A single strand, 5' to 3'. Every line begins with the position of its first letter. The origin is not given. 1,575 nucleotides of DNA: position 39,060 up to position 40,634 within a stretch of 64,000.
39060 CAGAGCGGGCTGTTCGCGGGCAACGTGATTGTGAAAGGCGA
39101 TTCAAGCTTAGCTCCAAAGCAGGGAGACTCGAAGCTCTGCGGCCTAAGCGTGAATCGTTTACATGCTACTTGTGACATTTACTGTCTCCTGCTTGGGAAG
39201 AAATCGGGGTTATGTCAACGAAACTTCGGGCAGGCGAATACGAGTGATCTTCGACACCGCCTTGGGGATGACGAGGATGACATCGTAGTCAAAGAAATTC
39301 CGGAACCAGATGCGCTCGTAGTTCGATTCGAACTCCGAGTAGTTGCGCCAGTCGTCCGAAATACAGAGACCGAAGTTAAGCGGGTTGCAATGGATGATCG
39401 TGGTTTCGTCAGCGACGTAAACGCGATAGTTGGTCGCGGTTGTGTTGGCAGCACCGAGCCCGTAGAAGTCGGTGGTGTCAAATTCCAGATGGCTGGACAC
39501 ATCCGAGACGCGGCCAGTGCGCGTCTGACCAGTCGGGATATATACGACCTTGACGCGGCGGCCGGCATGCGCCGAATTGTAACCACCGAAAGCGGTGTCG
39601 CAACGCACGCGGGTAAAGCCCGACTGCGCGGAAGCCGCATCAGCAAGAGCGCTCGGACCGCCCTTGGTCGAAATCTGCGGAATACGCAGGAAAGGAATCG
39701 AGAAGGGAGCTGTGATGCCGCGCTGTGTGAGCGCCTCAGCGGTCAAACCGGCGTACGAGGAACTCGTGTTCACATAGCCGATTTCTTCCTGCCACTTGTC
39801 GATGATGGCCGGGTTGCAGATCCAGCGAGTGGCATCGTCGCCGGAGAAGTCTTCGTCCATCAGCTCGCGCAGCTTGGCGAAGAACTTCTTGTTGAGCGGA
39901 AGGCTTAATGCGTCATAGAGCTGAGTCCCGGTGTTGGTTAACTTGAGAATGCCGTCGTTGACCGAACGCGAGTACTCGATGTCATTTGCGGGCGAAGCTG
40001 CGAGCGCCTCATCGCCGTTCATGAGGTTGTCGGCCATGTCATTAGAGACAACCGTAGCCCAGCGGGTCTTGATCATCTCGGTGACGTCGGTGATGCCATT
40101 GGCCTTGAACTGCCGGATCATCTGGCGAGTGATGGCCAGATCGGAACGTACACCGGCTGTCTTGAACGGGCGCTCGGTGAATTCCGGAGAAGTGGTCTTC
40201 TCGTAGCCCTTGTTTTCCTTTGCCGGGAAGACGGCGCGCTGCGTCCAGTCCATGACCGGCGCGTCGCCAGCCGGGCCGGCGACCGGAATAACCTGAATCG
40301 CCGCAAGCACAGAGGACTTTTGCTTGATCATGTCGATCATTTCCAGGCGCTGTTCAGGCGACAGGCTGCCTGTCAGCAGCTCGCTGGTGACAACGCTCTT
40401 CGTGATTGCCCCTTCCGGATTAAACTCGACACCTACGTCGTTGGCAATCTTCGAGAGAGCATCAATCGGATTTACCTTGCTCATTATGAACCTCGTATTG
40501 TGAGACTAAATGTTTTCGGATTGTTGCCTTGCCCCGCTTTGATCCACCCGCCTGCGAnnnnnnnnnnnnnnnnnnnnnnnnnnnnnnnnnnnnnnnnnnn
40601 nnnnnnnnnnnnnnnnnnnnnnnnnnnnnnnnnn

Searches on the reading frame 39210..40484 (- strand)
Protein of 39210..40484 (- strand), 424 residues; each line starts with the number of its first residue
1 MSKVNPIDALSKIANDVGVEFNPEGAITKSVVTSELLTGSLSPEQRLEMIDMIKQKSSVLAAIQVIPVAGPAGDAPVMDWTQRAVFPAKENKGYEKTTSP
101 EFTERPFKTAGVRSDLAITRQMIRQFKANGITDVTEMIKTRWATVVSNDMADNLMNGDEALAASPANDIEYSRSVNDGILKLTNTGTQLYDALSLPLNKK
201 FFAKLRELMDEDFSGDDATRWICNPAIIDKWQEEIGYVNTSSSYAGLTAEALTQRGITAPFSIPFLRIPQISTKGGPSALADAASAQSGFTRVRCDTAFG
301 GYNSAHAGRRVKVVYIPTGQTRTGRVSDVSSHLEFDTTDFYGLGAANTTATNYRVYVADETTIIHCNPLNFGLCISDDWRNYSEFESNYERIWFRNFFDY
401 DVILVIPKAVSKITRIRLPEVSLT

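Call 16: search_protein_families(library=phrogs, proteins=[window:39210-40484:-], max_evalue=0.001)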
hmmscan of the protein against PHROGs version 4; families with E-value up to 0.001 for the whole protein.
window:39210-40484:- (424 aa): 1 family
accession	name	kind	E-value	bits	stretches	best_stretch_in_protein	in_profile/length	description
phrog_1623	-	head and packaging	1.1e-23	85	1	27-298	9-271/305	virion structural protein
